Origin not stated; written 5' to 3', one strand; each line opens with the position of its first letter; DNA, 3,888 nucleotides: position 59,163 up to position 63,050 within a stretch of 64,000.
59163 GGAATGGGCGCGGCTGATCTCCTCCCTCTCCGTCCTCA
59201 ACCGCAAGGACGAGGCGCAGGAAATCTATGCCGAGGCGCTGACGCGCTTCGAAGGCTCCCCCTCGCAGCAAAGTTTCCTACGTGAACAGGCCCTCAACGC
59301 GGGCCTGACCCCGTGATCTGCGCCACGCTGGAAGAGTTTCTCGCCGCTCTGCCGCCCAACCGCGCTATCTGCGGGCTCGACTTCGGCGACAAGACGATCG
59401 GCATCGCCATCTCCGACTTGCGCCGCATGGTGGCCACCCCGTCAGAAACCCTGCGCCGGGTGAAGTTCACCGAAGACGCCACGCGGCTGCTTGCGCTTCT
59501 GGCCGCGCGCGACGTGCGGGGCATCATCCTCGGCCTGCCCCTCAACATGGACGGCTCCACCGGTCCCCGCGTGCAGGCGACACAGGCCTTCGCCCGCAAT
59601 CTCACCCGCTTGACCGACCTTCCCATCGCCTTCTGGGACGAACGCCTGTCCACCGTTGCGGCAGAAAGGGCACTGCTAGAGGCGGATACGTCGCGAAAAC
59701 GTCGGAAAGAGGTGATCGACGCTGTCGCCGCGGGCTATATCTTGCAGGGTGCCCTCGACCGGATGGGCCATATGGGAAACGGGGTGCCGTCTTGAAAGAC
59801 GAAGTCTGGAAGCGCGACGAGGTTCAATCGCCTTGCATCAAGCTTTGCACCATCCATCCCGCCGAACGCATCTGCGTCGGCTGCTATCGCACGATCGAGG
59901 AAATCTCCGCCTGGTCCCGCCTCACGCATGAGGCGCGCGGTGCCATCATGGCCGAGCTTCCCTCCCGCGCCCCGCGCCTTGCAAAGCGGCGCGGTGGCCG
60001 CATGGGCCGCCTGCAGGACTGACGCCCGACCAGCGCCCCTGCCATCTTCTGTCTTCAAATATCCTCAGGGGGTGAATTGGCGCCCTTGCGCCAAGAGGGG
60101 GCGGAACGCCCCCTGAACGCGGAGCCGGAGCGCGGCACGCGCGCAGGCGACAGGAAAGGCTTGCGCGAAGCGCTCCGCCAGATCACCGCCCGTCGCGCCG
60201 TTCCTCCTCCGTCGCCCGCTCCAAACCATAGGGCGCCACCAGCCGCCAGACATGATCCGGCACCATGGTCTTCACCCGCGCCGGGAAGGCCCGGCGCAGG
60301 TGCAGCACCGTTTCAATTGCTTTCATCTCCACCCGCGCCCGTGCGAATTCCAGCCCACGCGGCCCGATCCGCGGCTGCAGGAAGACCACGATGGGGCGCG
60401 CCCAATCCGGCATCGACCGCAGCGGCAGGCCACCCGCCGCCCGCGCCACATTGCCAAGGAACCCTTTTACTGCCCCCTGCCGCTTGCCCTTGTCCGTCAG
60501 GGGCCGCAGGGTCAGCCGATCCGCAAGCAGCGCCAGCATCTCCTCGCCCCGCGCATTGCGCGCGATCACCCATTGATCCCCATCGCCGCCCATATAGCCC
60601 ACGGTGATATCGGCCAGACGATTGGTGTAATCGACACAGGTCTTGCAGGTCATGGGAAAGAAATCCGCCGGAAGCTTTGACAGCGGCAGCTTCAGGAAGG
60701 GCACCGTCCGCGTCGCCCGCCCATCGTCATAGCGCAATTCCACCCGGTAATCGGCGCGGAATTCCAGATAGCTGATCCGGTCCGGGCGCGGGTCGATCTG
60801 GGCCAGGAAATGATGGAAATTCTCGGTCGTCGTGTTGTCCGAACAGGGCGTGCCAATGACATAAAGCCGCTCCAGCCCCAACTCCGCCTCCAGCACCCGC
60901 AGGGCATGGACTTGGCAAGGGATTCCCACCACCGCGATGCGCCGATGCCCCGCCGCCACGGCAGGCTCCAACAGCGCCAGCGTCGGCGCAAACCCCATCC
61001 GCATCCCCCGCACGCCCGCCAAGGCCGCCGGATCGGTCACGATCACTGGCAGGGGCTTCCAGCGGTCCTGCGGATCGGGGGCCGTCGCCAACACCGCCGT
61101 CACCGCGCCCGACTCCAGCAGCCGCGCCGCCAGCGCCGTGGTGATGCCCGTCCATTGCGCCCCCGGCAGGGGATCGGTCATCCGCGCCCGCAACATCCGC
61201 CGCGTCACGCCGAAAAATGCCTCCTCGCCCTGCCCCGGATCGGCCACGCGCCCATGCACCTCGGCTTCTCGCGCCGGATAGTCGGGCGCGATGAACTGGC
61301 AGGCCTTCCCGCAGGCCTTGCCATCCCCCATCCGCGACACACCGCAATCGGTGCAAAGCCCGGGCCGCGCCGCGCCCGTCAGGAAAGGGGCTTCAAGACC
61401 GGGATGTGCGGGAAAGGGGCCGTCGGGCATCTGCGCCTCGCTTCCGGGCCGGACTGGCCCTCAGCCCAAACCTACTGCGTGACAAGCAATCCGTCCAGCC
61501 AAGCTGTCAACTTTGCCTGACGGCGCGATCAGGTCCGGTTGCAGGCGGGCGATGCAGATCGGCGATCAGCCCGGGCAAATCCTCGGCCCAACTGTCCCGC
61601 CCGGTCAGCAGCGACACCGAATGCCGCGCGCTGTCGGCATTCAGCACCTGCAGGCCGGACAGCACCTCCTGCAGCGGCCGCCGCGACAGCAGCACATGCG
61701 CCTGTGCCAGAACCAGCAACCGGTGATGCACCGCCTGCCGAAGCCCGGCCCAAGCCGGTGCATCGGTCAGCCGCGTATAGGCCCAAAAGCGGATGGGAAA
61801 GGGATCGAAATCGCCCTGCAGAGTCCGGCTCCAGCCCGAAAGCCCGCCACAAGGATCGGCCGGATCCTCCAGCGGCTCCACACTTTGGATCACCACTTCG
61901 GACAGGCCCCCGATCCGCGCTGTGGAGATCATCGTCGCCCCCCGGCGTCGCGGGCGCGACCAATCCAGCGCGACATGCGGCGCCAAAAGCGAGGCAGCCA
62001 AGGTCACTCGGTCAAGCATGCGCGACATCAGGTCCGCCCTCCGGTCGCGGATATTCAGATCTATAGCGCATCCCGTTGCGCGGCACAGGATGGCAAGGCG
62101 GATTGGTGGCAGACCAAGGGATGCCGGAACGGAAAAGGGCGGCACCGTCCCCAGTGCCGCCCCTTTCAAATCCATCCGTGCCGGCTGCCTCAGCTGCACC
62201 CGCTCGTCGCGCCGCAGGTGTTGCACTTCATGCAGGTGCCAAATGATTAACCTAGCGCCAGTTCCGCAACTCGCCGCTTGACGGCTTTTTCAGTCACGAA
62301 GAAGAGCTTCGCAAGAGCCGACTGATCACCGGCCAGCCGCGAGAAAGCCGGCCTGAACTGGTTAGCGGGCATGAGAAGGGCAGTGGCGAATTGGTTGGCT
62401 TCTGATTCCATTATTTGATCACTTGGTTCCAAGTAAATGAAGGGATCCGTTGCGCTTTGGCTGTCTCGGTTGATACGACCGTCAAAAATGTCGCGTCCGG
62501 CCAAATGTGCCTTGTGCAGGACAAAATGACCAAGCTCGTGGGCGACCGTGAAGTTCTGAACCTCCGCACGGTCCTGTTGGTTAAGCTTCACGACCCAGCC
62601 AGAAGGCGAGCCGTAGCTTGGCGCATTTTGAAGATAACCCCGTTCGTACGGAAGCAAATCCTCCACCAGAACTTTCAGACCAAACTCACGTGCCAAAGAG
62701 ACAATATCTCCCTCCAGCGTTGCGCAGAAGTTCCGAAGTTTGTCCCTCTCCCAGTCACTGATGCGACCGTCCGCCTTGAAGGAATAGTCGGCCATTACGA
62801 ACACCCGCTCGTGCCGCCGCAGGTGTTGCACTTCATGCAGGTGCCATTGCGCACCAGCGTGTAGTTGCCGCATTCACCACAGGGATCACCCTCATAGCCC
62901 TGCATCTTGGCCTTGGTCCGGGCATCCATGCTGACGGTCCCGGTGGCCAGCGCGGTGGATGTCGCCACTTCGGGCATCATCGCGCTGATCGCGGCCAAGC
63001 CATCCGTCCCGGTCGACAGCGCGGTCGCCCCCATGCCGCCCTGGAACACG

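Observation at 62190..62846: One-gene, recombinase-less cassette (ImmA/IrrE metallopeptidase) in the 3' end of nrdJ, bounded by a 45-bp direct repeat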

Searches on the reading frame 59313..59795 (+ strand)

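Call 52: search_protein_families(library=pfam, proteins=[window:59313-59795:+], max_evalue=0.01)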
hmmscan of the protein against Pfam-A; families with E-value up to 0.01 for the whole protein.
window:59313-59795:+ (160 aa): 1 family
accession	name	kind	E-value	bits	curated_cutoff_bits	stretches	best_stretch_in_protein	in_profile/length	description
PF03652.20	RuvX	-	1.7e-41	142.2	29.2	1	19-149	3-133/134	Holliday junction resolvase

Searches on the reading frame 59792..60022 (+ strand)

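Call 52: search_protein_families(library=pfam, proteins=[window:59792-60022:+], max_evalue=0.01)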
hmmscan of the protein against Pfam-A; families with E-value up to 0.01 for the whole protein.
window:59792-60022:+ (76 aa): 1 family
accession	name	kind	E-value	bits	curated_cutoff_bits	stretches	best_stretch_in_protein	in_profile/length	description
PF06945.18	DUF1289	-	2.8e-19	69.1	27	1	13-59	1-46/47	Protein of unknown function (DUF1289)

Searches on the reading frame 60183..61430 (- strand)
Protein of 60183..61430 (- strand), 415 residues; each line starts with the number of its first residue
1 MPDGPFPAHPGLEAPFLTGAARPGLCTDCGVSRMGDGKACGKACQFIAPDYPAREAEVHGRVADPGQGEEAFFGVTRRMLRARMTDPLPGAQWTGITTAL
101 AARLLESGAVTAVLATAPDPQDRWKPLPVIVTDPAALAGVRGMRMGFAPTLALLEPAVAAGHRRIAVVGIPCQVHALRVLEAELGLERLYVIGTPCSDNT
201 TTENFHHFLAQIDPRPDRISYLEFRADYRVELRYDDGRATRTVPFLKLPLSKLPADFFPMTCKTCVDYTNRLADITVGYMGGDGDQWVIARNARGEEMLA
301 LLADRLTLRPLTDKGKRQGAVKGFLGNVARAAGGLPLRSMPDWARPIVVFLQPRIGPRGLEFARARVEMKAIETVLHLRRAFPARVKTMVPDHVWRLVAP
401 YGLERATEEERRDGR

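Call 52: search_protein_families(library=pfam, proteins=[window:60183-61430:-], max_evalue=0.01)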
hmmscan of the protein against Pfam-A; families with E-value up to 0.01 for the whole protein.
window:60183-61430:- (415 aa): 2 families
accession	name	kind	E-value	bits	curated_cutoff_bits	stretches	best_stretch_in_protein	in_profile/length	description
PF04432.18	FrhB_FdhB_C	-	5.2e-28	98.2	23.3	1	163-312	2-148/150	Coenzyme F420 hydrogenase/dehydrogenase, beta subunit C terminus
PF04422.18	FrhB_FdhB_N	-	4.1e-22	78.5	22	1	79-154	1-77/78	Coenzyme F420 hydrogenase/dehydrogenase, beta subunit N-term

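Call 61: find_homologous_proteins(query=window:60183-61430:-, max_evalue=1e-100)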
Query window:60183-61430:- (415 aa): 6009 proteins with E <= 1e-100 among 8000 candidates; the best 120 are listed.
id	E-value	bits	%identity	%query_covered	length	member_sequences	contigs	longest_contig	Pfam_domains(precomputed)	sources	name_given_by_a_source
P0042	6.9e-267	903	95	100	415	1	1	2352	PF04432.19,PF04422.19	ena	-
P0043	7.6e-267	903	95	100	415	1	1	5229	PF04432.19,PF04422.19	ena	-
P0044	8.6e-267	903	95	100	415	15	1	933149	PF04432.19,PF04422.19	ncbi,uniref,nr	ncbi:coenzyme F420 hydrogenase [Tabrizicola sp. TH137]|uniref:Coenzyme F420 hydrogenase/dehydrogenas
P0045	4.8e-264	894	94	100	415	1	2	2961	PF04432.19,PF04422.19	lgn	-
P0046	2.3e-262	888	93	100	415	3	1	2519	PF04432.19,PF04422.19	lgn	-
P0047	3.3e-262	887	93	100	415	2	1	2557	PF04432.19,PF04422.19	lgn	-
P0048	1.3e-261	885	93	100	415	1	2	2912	PF04432.19,PF04422.19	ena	-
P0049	1.4e-261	885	93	100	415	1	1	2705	PF04432.19,PF04422.19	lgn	-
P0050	2.3e-260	881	93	100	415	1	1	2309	PF04432.19,PF04422.19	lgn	-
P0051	1.6e-254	862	91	100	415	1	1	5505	PF04432.19,PF04422.19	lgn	-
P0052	2.2e-248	842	88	100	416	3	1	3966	PF04432.19,PF04422.19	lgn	-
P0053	6.7e-245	830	88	97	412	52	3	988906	PF04432.19,PF04422.19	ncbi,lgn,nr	ncbi:MAG: Coenzyme F420 hydrogenase/dehydrogenase, beta subunit C-terminal domain [Rhodobacteraceae 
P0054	1.0e-241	820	86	99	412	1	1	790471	PF04432.19,PF04422.19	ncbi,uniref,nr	ncbi:Coenzyme F420 hydrogenase/dehydrogenase, beta subunit C-terminal domain [Paragemmobacter ruber]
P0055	2.0e-241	819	86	99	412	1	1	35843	PF04432.19,PF04422.19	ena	-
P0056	2.8e-240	815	86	99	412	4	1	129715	PF04432.19,PF04422.19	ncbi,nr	ncbi:Coenzyme F420 hydrogenase/dehydrogenase, beta subunit C-terminal domain [Paragemmobacter kunsha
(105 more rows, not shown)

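Call 63: find_encoding_contigs(protein=P0044, flank=6000, max_places=4)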
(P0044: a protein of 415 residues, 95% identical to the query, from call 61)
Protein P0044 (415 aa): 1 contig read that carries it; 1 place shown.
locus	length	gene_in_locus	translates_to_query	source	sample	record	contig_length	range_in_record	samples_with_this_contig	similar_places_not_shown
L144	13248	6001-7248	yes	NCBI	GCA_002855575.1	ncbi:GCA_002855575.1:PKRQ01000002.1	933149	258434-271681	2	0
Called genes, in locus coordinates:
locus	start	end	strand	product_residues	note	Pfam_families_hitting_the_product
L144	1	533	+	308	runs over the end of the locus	PF00892:EamA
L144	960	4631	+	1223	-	PF08471:Ribonuc_red_2_N, PF02867:Ribonuc_red_lgC, PF12637:TSCPD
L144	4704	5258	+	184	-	-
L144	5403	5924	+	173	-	-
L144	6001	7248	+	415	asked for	PF04422:FrhB_FdhB_N, PF04432:FrhB_FdhB_C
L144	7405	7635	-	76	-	PF06945:DUF1289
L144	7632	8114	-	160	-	PF03652:RuvX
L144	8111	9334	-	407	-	PF23914:TPR_CcmH_CycH (weak)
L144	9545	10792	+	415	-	PF01946:Thi4 (weak), PF01266:DAO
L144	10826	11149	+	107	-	PF04267:SoxD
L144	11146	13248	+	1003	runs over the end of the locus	PF13510:Fer2_4, PF07992:Pyr_redox_2, PF12831:FAD_oxidored, PF13450:NAD_binding_8 (weak), PF17806:SO_alpha_A3, PF01571:GCV_T, PF08669:GCV_T_C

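Call 68: search_protein_families(library=pfam, proteins=[L144:4641-5255:+, L144:5403-5921:+], max_evalue=1)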
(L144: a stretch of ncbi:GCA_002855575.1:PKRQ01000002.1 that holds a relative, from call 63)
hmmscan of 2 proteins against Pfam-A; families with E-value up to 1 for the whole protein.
L144:4641-5255:+ (205 aa): 1 family
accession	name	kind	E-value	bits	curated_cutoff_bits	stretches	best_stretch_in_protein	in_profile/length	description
PF01435.24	Peptidase_M48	-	0.054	13.8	20.3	1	99-118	67-86/186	Peptidase family M48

L144:5403-5921:+ (173 aa): 0 families

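Call 80: find_homologous_proteins(query=L144:4641-5255:+)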
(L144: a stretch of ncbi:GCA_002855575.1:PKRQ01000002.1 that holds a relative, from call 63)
Query L144:4641-5255:+ (205 aa): 20 proteins with E <= 0.001 among 123 candidates.
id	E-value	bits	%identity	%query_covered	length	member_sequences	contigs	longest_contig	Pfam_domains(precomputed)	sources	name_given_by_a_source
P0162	1.1e-106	373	100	82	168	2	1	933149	-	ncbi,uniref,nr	ncbi:hypothetical protein [Tabrizicola sp. TH137]|uniref:hypothetical protein n=1 Tax=Tabrizicola sp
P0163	4.9e-59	218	52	97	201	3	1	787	-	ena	-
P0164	1.8e-57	213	50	98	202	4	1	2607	-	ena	-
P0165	2.3e-57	212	51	98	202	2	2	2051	-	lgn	-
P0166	7.0e-57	211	52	94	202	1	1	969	-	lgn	-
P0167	1.9e-56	209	50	94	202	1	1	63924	-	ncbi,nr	ncbi:MAG: hypothetical protein JJU15_12655 [Pararhodobacter sp.]|nr:hypothetical protein [Pararhodob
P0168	5.2e-56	208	54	90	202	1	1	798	-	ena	-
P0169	1.2e-55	206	56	90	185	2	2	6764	-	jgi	jgi:hypothetical protein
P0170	3.4e-53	199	50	97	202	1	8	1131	-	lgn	-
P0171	3.5e-53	198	49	98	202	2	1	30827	-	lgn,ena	-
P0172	3.5e-52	195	48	94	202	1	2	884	-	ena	-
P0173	4.6e-52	195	51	94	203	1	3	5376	-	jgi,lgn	jgi:hypothetical protein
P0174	2.6e-51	192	50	96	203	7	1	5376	-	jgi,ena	jgi:hypothetical protein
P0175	5.1e-51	191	51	97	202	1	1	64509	-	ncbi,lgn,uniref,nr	ncbi:hypothetical protein SAMN05444414_12114 [Roseovarius marisflavi]|uniref:IrrE N-terminal-like do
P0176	1.6e-50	190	48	97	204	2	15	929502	-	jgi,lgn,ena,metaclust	jgi:hypothetical protein|metaclust:\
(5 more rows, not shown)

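Call 82: find_encoding_contigs(protein=P0176, flank=4500, max_places=6)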
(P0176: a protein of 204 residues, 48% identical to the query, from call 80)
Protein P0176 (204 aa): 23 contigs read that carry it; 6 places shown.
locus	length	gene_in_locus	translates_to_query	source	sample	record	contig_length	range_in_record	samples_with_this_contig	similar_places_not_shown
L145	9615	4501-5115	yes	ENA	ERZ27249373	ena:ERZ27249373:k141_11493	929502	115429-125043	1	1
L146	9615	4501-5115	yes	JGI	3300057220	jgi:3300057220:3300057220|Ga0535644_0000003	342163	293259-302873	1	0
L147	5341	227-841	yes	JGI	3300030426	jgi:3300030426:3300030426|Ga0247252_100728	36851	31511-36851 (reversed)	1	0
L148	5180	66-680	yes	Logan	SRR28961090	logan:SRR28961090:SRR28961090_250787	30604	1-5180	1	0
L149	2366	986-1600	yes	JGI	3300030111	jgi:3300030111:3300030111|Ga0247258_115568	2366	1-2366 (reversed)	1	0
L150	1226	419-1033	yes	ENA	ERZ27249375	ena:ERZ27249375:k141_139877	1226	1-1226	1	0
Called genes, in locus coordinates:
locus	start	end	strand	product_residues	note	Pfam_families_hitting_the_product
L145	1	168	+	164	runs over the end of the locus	PF02643:DUF192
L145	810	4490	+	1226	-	PF08471:Ribonuc_red_2_N, PF02867:Ribonuc_red_lgC, PF12637:TSCPD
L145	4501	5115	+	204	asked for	-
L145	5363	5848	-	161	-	PF04314:LpqE-like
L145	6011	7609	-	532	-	PF00732:GMC_oxred_N, PF00890:FAD_binding_2 (faint), PF05199:GMC_oxred_C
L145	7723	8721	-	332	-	PF02653:BPD_transp_2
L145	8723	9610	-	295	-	PF02653:BPD_transp_2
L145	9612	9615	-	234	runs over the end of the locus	PF00005:ABC_tran, PF13304:AAA_21 (faint)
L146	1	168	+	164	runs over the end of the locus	PF02643:DUF192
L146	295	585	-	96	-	-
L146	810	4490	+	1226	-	PF08471:Ribonuc_red_2_N, PF02867:Ribonuc_red_lgC, PF12637:TSCPD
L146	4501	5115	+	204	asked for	-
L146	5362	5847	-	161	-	PF04314:LpqE-like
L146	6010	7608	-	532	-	PF00732:GMC_oxred_N, PF00890:FAD_binding_2 (faint), PF05199:GMC_oxred_C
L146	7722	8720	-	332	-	PF02653:BPD_transp_2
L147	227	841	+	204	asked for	-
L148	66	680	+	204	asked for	-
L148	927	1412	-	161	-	PF04314:LpqE-like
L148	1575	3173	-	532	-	PF00732:GMC_oxred_N, PF00890:FAD_binding_2 (faint), PF05199:GMC_oxred_C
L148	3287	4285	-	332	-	PF02653:BPD_transp_2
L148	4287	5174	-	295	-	PF02653:BPD_transp_2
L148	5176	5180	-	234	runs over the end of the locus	PF00005:ABC_tran, PF13304:AAA_21 (faint)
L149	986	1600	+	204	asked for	-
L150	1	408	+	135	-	?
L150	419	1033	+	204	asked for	-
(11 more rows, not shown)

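Call 92: predict_structure(alignment_id=A4)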
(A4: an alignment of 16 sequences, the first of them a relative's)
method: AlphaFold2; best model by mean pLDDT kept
length: 204 residues; sequences in the alignment: 16
mean_pLDDT: 83.7   pTM: 0.83
mean pLDDT of the five models: 83.7, 83.4, 81.6, 81.5, 80.9
residues with pLDDT >= 90: 114; 70-90: 46; 50-70: 34; < 50: 10
segments of 3 or more residues with pLDDT < 50: 115-118, 201-204
pLDDT, mean of each block of 10 residues (from residue 1): 77 96 91 96 86 74 70 80 92 93 92 58 54 74 96 95 96 95 95 80 42
secondary structure, 60 per line:
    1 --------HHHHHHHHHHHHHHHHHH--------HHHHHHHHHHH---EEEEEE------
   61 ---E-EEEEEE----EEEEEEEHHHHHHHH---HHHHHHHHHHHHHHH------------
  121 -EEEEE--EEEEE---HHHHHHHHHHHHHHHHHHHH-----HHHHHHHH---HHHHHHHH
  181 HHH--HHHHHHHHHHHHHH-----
elements in order: H9-26 H35-45 E49-54 E66-71 E76-82 H83-90 H94-108 E122-126 E129-133 H137-156 H162-169 H173-183 H186-199

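Call 95: fold_search(model_id=the predicted structure, library=pdb)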
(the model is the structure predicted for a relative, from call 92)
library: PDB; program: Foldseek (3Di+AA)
matches with E <= 10: 193; with E <= 0.001: 0
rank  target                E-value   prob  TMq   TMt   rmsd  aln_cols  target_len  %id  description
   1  7t5t                  1.7e-03  1.00  0.48  0.38   6.0       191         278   13  Structure of Thauera sp. K11 CapP (released 2022-09-14)
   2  8sln_A                1.9e-02  1.00  0.46  0.40   6.5       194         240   18  Crystal structure of Deinococcus geothermalis PprI complexed with ssDNA (released 2024-03-13)
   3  8slm                  3.4e-02  0.97  0.43  0.36   7.0       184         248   16  Crystal structure of Deinococcus geothermalis PprI (released 2024-03-13)
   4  6d2s                  5.8e-02  0.91  0.41  0.33   6.9       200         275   13  Mycobacterium tuberculosis transcriptional regulator (released 2019-04-17)
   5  3dti                  6.8e-02  0.97  0.48  0.41   6.3       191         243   14  Crystal structure of the IRRE protein, a central regulator of DNA damage repair in deinococcaceae (released 2009-02-10)
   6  6wjj_I                1.3e-01  0.20  0.25  0.10  17.7       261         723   10  Anthrax octamer prechannel bound to full-length lethal factor (released 2020-12-16)
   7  3dte                  1.5e-01  0.89  0.46  0.39   6.6       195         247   15  Crystal structure of the IRRE protein, a central regulator of DNA damage repair in deinococcaceae (released 2009-02-10)
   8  4jiu                  1.6e-01  0.41  0.23  0.39  10.2       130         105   13  Crystal structure of the metallopeptidase zymogen of Pyrococcus abyssi abylysin (released 2013-06-12)
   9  3c37_A                2.8e-01  0.11  0.20  0.19  18.0       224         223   12  X-ray structure of the putative Zn-dependent peptidase Q74D82 at the resolution 1.7 A. Northeast Structural Genomics C (released 2008-02-12)
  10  4il3_A                3.4e-01  0.14  0.25  0.14  19.3       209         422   12  Crystal Structure of S. mikatae Ste24p (released 2013-02-20)
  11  8exs_A                3.7e-01  0.28  0.21  0.09  13.8       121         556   11  Cryo-EM structure of S. aureus BlaR1 F284A mutant (released 2023-01-11)
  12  3c37_B                3.7e-01  0.13  0.22  0.21  18.1       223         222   11  X-ray structure of the putative Zn-dependent peptidase Q74D82 at the resolution 1.7 A. Northeast Structural Genomics C (released 2008-02-12)
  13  8ext_A                6.8e-01  0.15  0.25  0.11  18.5       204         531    6  Cryo-EM structure of S. aureus BlaR1 F284A mutant in complex with ampicillin (released 2023-01-11)
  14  4il3_B                8.5e-01  0.13  0.27  0.15  20.4       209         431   12  Crystal Structure of S. mikatae Ste24p (released 2013-02-20)
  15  9khz_B                9.5e-01  0.06  0.18  0.05  18.4       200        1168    8  Structure of DdmD dimer with ssDNA with ADP bound (released 2025-02-19)
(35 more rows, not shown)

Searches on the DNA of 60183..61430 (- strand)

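Call 74: search_rna_families(sources=[L144, L001, L141], threshold=gathering)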
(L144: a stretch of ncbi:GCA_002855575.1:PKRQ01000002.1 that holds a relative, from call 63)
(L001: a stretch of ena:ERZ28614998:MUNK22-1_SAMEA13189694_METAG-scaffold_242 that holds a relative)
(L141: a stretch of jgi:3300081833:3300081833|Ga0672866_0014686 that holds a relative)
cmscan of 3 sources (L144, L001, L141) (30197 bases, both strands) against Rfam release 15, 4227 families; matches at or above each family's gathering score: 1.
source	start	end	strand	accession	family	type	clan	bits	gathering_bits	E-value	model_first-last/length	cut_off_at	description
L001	9693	9764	-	RF00005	tRNA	Gene; tRNA;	CL00001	60.3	29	6.9e-11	1-71/71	no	tRNA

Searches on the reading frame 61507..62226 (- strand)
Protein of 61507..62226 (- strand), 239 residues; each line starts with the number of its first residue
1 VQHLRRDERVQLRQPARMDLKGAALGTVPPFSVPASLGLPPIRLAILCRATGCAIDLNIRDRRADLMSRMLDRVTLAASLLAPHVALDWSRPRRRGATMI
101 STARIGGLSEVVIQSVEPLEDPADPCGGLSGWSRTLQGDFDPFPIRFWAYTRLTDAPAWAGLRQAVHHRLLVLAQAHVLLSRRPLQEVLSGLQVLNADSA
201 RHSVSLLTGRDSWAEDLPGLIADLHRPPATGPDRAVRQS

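Call 52: search_protein_families(library=pfam, proteins=[window:61507-62226:-], max_evalue=0.01)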
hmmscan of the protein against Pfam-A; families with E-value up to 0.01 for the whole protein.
window:61507-62226:- (239 aa): 0 families

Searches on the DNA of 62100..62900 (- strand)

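Call 7: search_dna_similar(query=window:62100-62900:-, collection=phages, mode=distant)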
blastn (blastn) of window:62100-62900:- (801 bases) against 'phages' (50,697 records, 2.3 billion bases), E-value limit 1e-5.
No match.

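Call 8: search_dna_similar(query=window:62100-62900:-, collection=plasmids, mode=distant)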
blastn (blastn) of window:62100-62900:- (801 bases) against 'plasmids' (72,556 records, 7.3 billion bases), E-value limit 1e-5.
Records with a match: 6; places in all: 6; records where one place covers at least 80% of the query: 0.
Best place of each record, by identity: 80-90% 5; 60-80% 1.
By first word of the organism name: Sinorhizobium 4; Shinella 1; Tistrella 1.
By predicted mobility (MOB-suite, as given by PLSDB): non-mobilizable 5; conjugative 1.
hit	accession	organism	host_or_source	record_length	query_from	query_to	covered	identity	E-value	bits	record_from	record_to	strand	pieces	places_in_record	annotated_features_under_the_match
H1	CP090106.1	Sinorhizobium meliloti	Medicago,Cell culture,Plant nodule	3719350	35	722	16%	85.2%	1e-10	144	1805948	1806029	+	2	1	none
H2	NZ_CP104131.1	Sinorhizobium sp. K101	Phaseolus vulgaris,cell ...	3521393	35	721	16%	84.9%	4e-10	144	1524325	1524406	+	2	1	none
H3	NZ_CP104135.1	Sinorhizobium sp. C101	Phaseolus vulgaris,cell ...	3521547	35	721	16%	84.9%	4e-10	144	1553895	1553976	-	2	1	none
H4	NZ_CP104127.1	Sinorhizobium sp. M103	Phaseolus vulgaris,cell ...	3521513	35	721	16%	84.9%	4e-10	144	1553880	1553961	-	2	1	none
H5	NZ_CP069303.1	Shinella sp. PSBB067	monoisolate,Minnesota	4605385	35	712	15%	87.2%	4e-10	146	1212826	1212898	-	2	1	none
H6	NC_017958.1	Tistrella mobilis KA081020-065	-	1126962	1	104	13%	78.8%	6e-15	90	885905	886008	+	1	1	record has no annotation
